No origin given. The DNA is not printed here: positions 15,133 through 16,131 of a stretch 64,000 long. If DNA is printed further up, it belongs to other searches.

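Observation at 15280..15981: M23 (LytM) peptidase domain fused to a GIY-YIG (YhbQ-type) nuclease domain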

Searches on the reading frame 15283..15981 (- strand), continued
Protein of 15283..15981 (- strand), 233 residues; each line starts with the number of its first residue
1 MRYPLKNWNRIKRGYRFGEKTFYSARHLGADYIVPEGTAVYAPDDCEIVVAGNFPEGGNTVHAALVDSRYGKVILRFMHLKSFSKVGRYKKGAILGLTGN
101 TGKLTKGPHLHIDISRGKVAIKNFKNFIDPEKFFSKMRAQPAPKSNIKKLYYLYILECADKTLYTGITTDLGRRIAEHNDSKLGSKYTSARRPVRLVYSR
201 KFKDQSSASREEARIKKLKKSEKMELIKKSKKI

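Call 12: find_encoding_contigs(protein=P0012, flank=5000, max_places=2)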
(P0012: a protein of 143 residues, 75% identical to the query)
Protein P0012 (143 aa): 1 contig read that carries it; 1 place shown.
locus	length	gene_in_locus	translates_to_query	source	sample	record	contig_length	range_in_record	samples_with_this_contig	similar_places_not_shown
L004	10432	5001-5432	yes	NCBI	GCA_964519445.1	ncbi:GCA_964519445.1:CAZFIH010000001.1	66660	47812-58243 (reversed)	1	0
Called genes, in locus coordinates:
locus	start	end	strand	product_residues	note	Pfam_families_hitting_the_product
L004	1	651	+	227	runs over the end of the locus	-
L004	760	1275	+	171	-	-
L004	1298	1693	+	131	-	PF03073:TspO_MBR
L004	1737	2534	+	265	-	PF13739:PdaC, PF11738:DUF3298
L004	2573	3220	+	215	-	-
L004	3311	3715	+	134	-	-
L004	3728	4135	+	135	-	-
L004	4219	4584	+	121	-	-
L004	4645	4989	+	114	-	-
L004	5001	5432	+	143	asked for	PF01551:Peptidase_M23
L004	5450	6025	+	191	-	-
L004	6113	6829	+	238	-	-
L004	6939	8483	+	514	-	PF01676:Metalloenzyme, PF06415:iPGM_N, PF01663:Phosphodiest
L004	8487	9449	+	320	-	PF00294:PfkB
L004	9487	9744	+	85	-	PF16325:Peptidase_U32_C (weak)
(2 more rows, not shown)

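Call 22: find_encoding_contigs(protein=P0001, flank=5000, max_places=2)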
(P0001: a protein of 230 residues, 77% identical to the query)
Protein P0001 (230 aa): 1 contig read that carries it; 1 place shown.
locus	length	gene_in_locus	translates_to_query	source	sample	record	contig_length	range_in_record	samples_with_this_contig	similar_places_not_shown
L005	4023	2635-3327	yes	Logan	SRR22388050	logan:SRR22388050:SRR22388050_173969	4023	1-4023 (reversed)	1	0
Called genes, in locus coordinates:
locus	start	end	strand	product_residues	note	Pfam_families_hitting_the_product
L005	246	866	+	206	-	PF00561:Abhydrolase_1, PF12697:Abhydrolase_6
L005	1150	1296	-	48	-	-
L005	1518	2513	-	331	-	-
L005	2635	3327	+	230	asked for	PF01551:Peptidase_M23, PF01541:GIY-YIG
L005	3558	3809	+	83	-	-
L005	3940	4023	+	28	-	?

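Call 23: find_encoding_contigs(protein=P0041, flank=5000, max_places=2)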
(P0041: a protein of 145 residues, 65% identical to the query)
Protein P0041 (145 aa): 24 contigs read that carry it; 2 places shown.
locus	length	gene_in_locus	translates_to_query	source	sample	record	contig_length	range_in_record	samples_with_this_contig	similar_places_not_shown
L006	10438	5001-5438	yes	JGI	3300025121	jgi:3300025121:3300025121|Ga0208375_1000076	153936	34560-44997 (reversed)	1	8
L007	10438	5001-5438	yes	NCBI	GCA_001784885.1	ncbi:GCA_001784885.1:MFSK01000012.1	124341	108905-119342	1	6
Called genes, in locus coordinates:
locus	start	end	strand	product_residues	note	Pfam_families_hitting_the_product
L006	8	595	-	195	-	-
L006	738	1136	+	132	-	PF03073:TspO_MBR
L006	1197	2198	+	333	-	PF13310:Virulence_RhuM, PF02661:Fic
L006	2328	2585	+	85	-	PF01541:GIY-YIG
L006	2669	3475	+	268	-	PF09520:HinfI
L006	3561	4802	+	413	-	PF00376:MerR, PF13411:MerR_1, PF00145:DNA_methylase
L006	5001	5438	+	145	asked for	PF01551:Peptidase_M23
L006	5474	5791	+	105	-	-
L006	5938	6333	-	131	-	PF00334:NDK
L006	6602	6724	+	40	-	-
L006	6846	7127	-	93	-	-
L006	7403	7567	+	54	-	-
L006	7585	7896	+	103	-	-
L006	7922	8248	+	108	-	-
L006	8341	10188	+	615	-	PF00009:GTP_EFTU, PF03144:GTP_EFTU_D2 (weak), PF00679:EFG_C, PF06421:LepA_C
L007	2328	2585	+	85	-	PF01541:GIY-YIG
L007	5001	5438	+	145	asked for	PF01551:Peptidase_M23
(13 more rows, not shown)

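Call 24: find_encoding_contigs(protein=P0032, flank=5000, max_places=2)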
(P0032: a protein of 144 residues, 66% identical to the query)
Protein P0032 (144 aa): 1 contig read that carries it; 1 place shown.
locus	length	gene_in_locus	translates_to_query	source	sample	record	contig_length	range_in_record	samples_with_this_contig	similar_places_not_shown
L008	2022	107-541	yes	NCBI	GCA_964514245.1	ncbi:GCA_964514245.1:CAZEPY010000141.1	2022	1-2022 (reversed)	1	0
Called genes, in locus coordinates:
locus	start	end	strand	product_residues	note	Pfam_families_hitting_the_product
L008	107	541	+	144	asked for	PF01551:Peptidase_M23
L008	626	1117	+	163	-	-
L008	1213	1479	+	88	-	PF05899:Cupin_3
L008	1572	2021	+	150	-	?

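Call 38: find_related_loci(query=A1, collection=genome_contigs, flank=3000)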
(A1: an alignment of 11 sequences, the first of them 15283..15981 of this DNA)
Query A1 (233 aa) in genome_contigs; peptide patterns used: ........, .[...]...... (x = any residue, [..] = any of these).
340 stretches matched a pattern; 263 encode a relative of the query (tblastn E <= 1e-3); the best 80 are kept; 80 distinct loci.
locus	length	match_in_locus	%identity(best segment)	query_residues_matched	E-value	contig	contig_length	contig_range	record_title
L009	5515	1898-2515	68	1-215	5e-101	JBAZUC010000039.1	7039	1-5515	MAG: Parcubacteria group bacterium isolate SO_2017_GW1_218 NODE_40273_length_7039_cov_1.427951_OW334_2017, whole genome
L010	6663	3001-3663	66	1-231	3e-99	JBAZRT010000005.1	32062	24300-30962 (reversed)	MAG: Parcubacteria group bacterium isolate SO_2017_GW1_154 NODE_6048_length_32062_cov_0.997495_OW334_2017, whole genome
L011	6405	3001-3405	76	1-135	2e-70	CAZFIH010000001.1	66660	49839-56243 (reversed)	MAG TPA_asm: uncultured Bdellovibrionales bacterium isolate SRP141376_co2_5 genome assembly, contig: NODE_1086_length_66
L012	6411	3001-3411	68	1-137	1e-63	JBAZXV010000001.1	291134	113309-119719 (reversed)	MAG: Parcubacteria group bacterium isolate SO_2017_GW1_64 NODE_296_length_291134_cov_1.566172_OW334_2017, whole genome s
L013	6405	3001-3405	69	1-135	8e-63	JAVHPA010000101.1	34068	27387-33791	MAG: Candidatus Moraniibacteriota bacterium isolate WB02no16_44_9 NODE_484_length_34068_cov_5.591039, whole genome shotg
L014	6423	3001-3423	65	1-141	5e-61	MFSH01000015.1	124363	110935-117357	MAG: Candidatus Moranbacteria bacterium RIFOXYB1_FULL_43_19 rifoxyb1_full_scaffold_32, whole genome shotgun sequence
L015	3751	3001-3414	64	1-138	5e-58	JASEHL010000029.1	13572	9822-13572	MAG: Patescibacteria group bacterium isolate Yes70-22 NODE_29_length_13572_cov_12.297403, whole genome shotgun sequence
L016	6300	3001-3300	68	136-229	3e-39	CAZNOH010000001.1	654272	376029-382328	MAG TPA_asm: uncultured Candidatus Saccharibacteria bacterium isolate SRP302447_co1_146 genome assembly, contig: NODE_19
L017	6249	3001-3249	77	150-232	5e-38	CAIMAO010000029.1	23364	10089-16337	uncultured bacterium isolate AM-lipid-01-D8_bin-1576 genome assembly, contig: bin-1576:29/46, whole genome shotgun seque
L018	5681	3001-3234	77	150-227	7e-37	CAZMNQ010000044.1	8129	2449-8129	MAG TPA_asm: uncultured Bdellovibrionales bacterium isolate SRP118108_co4_325 genome assembly, contig: NODE_9346_length_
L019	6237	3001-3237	78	150-228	1e-36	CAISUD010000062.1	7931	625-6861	uncultured bacterium isolate AlinenLipids_bin-8925 genome assembly, contig: bin-8925:62/64, whole genome shotgun sequenc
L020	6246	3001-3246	73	147-228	2e-36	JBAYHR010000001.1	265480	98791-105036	MAG: Candidatus Paceibacterota bacterium isolate SO_2016_GW1_154 scaffold00065_OW334_2016, whole genome shotgun sequence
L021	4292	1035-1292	73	147-232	2e-36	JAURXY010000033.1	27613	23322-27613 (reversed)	MAG: bacterium isolate E10_metabat.bin.66_sub E10_k141_155449, whole genome shotgun sequence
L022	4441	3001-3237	77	150-228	2e-36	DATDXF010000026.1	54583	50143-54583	MAG TPA_asm: Candidatus Paceibacterota bacterium isolate SMAG_U8131 k141_126395, whole genome shotgun sequence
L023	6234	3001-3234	81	150-227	5e-36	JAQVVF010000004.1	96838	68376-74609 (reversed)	MAG: Patescibacteria group bacterium isolate STF1_73 NODE_342_length_96838_cov_6.101943_Sandtown_F1, whole genome shotgu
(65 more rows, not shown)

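Call 64: search_protein_families(library=pfam, proteins=[P0060, P0072, P0079, P0043, P0084, P0074, L012:3451-3855:+, L002:5471-6382:+, L005:3558-3809:+], max_evalue=0.01)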
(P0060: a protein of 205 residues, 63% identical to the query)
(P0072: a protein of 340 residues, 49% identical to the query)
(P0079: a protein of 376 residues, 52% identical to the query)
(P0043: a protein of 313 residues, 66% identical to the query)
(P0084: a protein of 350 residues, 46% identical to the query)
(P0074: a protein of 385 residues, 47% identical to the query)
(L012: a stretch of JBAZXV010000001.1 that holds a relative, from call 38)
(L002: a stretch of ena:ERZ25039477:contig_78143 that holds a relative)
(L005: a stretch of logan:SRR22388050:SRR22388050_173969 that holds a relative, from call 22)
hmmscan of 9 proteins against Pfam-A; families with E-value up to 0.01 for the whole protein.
P0060 (205 aa): 1 family
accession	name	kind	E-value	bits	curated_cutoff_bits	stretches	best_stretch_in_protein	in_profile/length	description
PF01551.29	Peptidase_M23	-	9.5e-12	45.4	28.7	1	26-118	2-91/96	Peptidase family M23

P0072 (340 aa): 2 families
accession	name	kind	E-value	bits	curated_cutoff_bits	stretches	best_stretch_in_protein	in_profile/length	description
PF01183.26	Glyco_hydro_25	-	2.7e-35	122.8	27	1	148-318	1-180/180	Glycosyl hydrolases family 25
PF01551.29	Peptidase_M23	-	6.7e-13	49.1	28.7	1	23-113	2-91/96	Peptidase family M23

P0079 (376 aa): 2 families
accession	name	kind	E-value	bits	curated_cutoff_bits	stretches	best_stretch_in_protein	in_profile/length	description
PF01183.26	Glyco_hydro_25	-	5.2e-32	112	27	1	138-300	2-180/180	Glycosyl hydrolases family 25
PF01551.29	Peptidase_M23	-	4e-13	49.8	28.7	1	23-113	2-91/96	Peptidase family M23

P0043 (313 aa): 1 family
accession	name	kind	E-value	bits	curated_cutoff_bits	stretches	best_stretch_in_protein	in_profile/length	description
PF01551.29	Peptidase_M23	-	3.8e-13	49.9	28.7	1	185-277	2-91/96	Peptidase family M23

P0084 (350 aa): 1 family
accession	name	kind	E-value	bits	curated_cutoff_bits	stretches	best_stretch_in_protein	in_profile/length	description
PF01551.29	Peptidase_M23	-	2.5e-14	53.7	28.7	1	26-110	2-91/96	Peptidase family M23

P0074 (385 aa): 1 family
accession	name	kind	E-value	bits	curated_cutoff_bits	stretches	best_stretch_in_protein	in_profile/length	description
PF01551.29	Peptidase_M23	-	4.3e-14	52.9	28.7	1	26-111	2-90/96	Peptidase family M23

L012:3451-3855:+ (134 aa): 1 family
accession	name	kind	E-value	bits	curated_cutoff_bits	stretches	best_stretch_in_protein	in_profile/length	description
PF01814.28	Hemerythrin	-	2.5e-16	60.7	25.3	1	12-125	2-124/127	Hemerythrin HHE cation binding domain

L002:5471-6382:+ (303 aa): 0 families

L005:3558-3809:+ (83 aa): 1 family
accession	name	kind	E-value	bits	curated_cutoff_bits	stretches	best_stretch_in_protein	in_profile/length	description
PF11670.13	MSP1a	-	0.0014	18.5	27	1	5-56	146-199/252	Major surface protein 1a (MSP1a)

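Call 65: search_protein_families(library=phrogs, proteins=[window:15283-15981:-], max_evalue=0.001)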
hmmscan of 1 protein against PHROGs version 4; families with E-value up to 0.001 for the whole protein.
window:15283-15981:- (233 aa): 9 families
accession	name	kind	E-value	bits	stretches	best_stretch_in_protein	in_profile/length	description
phrog_7767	-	other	3.3e-13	50.8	1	21-139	15-124/194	metallo-endopeptidase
phrog_4070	-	tail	7.8e-12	45.1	1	14-138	611-731/989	tail length tape measure protein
phrog_3578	-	lysis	3e-11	44.4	1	72-141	294-363/405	endolysin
phrog_6700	-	lysis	1e-08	33.6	1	18-141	2617-2738/2898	endolysin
phrog_10030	-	tail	1.1e-08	33.9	1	13-123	1900-2014/2105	tail length tape measure protein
phrog_8537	-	unknown function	3.7e-08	34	1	18-138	7-122/384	-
phrog_33207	-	other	1.1e-06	29.7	1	22-127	23-128/240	metallo-endopeptidase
phrog_167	-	tail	1.5e-06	27.2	1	14-122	1206-1291/1555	tail length tape measure protein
phrog_11037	-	unknown function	1.9e-06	28.4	1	37-124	202-293/365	-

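Call 66: search_protein_families(library=padloc, proteins=[window:15283-15981:-], max_evalue=0.01)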
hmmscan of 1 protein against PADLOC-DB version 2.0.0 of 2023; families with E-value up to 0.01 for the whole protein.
window:15283-15981:- (233 aa): 0 families

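Call 67: search_dna_similar(query=window:15283-15981:-, collection=phages, mode=protein, max_rows=15)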
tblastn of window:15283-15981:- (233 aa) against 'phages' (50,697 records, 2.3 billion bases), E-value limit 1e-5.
Records with a match: 34; places in all: 34; records where one place covers at least 80% of the query: 0.
Best place of each record, by identity: <60% 34.
By first word of the organism name: Staphylococcus 10; Rhizobium 10; Listeria 6; Bacteriophage 2; Mammaliicoccus 1; uncultured 1; Microcystis 1; Enterococcus 1; Ralstonia 1; Salmonella 1.
By host as written in the record: Listeria monocytogenes 6; Staphylococcus aureus 4; - 3; Mammaliicoccus sciuri C6854 2; Rhizobium phaseoli INC1-2 2; Rhizobium sp. N941 2; Staphylococcus sciuri P879 1; Mammaliicoccus sciuri Dog031 1; and 13 more.
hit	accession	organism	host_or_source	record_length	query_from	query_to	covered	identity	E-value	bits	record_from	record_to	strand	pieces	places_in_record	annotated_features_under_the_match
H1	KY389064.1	Staphylococcus phage phi879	Staphylococcus sciuri P879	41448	22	135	49%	41.2%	1e-10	66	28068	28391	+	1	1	tail tape-measure protein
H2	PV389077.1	Mammaliicoccus phage phi31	Mammaliicoccus sciuri Dog031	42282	22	135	49%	41.2%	1e-10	66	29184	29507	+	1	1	tail length tape measure protein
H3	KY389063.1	Staphylococcus phage phi575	Staphylococcus sciuri P575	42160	22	135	49%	40.4%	5e-10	65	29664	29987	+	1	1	tail tape measure protein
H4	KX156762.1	Staphylococcus phage vB_SauS_IMEP5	Staphylococcus aureus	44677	22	135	49%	40.4%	8e-10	64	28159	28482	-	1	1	tail length tape-measure protein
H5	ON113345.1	Staphylococcus phage O1-69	Staphylococcus aureus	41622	22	135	49%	40.4%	1e-8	61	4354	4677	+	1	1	record has no annotation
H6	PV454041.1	Staphylococcus phage HHU-22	Staphylococcus sp.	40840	21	135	49%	39.1%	5e-9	62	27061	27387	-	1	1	tail tape measure protein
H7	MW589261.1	Staphylococcus phage vB-SscS-F1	Mammaliicoccus sciuri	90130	4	161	68%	27.9%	6e-7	56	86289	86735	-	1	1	peptidoglycan DD-metalloendopeptidase family protein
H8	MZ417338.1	Staphylococcus phage PG-2021_4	Mammaliicoccus sciuri C6854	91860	4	161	68%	27.3%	3e-6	54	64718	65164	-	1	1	record has no annotation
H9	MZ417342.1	Staphylococcus phage PG-2021_68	Mammaliicoccus sciuri C6854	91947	4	161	68%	27.3%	3e-6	54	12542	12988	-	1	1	record has no annotation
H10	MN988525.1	Rhizobium phage RHph_Y65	Rhizobium phaseoli INC1-2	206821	151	227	33%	53.2%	2e-18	89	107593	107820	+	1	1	GIY-YIG nuclease family protein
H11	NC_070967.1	Rhizobium phage RHph_Y65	Rhizobium phaseoli INC1-2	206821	151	227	33%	53.2%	2e-18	89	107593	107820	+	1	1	GIY-YIG nuclease family protein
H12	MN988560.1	Rhizobium phage RHph_TM21B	R. phaseoli INC 1-2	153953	151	227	33%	51.9%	7e-18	87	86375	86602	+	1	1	GIY-YIG nuclease family protein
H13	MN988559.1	Rhizobium phage RHph_TM39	R. phaseoli S20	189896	151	227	33%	51.9%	7e-18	87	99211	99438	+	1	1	GIY-YIG nuclease family protein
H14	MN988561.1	Rhizobium phage RHph_TM61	R. etli NXC12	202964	151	227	33%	51.9%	7e-18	87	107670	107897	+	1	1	GIY-YIG nuclease family protein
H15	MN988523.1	Rhizobium phage RHph_TM2_3B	Rhizobium phaseoli T2_3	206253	151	227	33%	51.9%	7e-18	87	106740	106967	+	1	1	GIY-YIG nuclease family protein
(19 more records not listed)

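Call 71: predict_structure(alignment_id=A3)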
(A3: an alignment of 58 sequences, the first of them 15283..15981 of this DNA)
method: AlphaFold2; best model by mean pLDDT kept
length: 233 residues; sequences in the alignment: 58
mean_pLDDT: 92.0   pTM: 0.66
mean pLDDT of the five models: 92.0, 91.3, 90.4, 90.2, 89.8
residues with pLDDT >= 90: 189; 70-90: 24; 50-70: 19; < 50: 1
segments of 3 or more residues with pLDDT < 50: none
pLDDT, mean of each block of 10 residues (from residue 1): 84 96 96 97 97 96 97 98 98 97 95 98 98 85 68 94 94 89 59 90 97 98 97 80
secondary structure, 60 per line:
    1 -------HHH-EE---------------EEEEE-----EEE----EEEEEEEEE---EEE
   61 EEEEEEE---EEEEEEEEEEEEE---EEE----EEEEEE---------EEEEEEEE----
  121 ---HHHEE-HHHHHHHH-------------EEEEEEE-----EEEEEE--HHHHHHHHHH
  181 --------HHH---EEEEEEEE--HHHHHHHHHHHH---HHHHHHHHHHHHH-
elements in order: E29-33 E39-41 E46-54 E58-67 E71-83 E87-89 E94-99 E109-116 H130-137 E151-157 E163-168 H171-180 E195-202 H205-216 H220-232

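Call 73: fold_search(model_id=the predicted structure, library=pdb)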
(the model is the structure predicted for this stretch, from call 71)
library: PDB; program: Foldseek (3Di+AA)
matches with E <= 10: 342; with E <= 0.001: 59
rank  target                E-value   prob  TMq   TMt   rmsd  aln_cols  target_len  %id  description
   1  4lxc_B                8.7e-10  1.00  0.49  0.47   9.3       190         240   24  The antimicrobial peptidase lysostaphin from Staphylococcus simulans (released 2014-07-09)
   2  4lxc_D                1.2e-09  1.00  0.51  0.48   6.9       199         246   24  The antimicrobial peptidase lysostaphin from Staphylococcus simulans (released 2014-07-09)
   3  4lxc_C                1.8e-09  1.00  0.48  0.47  10.4       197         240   24  The antimicrobial peptidase lysostaphin from Staphylococcus simulans (released 2014-07-09)
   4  4lxc_A                3.0e-09  1.00  0.48  0.46   7.2       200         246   24  The antimicrobial peptidase lysostaphin from Staphylococcus simulans (released 2014-07-09)
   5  4qpb_A                4.6e-09  1.00  0.50  0.84   2.3       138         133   29  Catalytic domain of the antimicrobial peptidase lysostaphin from Staphylococcus simulans crystallized in the absence o (released 2014-07-09)
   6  4qpb_B                4.9e-09  1.00  0.50  0.84   2.7       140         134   28  Catalytic domain of the antimicrobial peptidase lysostaphin from Staphylococcus simulans crystallized in the absence o (released 2014-07-09)
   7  5nmy_MODEL_1_A        1.5e-08  1.00  0.49  0.47   8.7       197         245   24  NMR solution structure of lysostaphin (released 2018-05-16)
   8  7qrl_C                2.0e-08  1.00  0.45  0.68   3.6       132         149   30  LytM domain of DipM, a coordinator of a complex net of autolysins in Caulobacter crescentus (released 2023-06-21)
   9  2b0p_A                2.1e-08  1.00  0.47  0.82   2.7       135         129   24  truncated S. aureus LytM, P212121 crystal form (released 2006-01-10)
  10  4zyb_B                2.6e-08  1.00  0.48  0.82   2.7       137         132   24  High resolution structure of M23 peptidase LytM with substrate analogue (released 2015-10-21)
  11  2b13_A                3.2e-08  1.00  0.47  0.80   2.9       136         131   25  Truncated S. aureus LytM, P41 crystal form (released 2006-01-10)
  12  4zyb_A                3.8e-08  1.00  0.48  0.81   2.5       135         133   25  High resolution structure of M23 peptidase LytM with substrate analogue (released 2015-10-21)
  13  7qrl_A                5.8e-08  1.00  0.45  0.71   3.7       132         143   30  LytM domain of DipM, a coordinator of a complex net of autolysins in Caulobacter crescentus (released 2023-06-21)
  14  2b44_A                9.0e-08  1.00  0.46  0.79   2.8       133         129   25  Truncated S. aureus LytM, P 32 2 1 crystal form (released 2006-01-10)
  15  6smk_E                9.5e-08  1.00  0.43  0.75   3.1       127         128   23  Crystal structure of catalytic domain A109H mutant of prophage-encoded M23 protein EnpA from Enterococcus faecalis. (released 2020-09-09)
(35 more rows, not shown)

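Call 74: find_encoding_contigs(protein=window:15283-15981:-, flank=2000, max_places=3)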
Protein window:15283-15981:- (233 aa): 1 contig read that carries it; 1 place shown.
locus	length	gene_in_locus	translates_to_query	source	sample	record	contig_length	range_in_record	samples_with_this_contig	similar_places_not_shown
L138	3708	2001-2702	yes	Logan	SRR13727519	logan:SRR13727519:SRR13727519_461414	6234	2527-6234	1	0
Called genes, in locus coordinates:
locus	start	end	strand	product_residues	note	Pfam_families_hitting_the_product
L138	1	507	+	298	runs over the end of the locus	PF12146:Hydrolase_4 (weak), PF00561:Abhydrolase_1, PF12697:Abhydrolase_6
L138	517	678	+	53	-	-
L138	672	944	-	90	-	-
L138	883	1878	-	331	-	-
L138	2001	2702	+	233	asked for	PF01551:Peptidase_M23, PF01541:GIY-YIG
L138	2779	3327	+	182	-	PF02834:LigT_PEase, PF13563:2_5_RNA_ligase2, PF02834:LigT_PEase (weak)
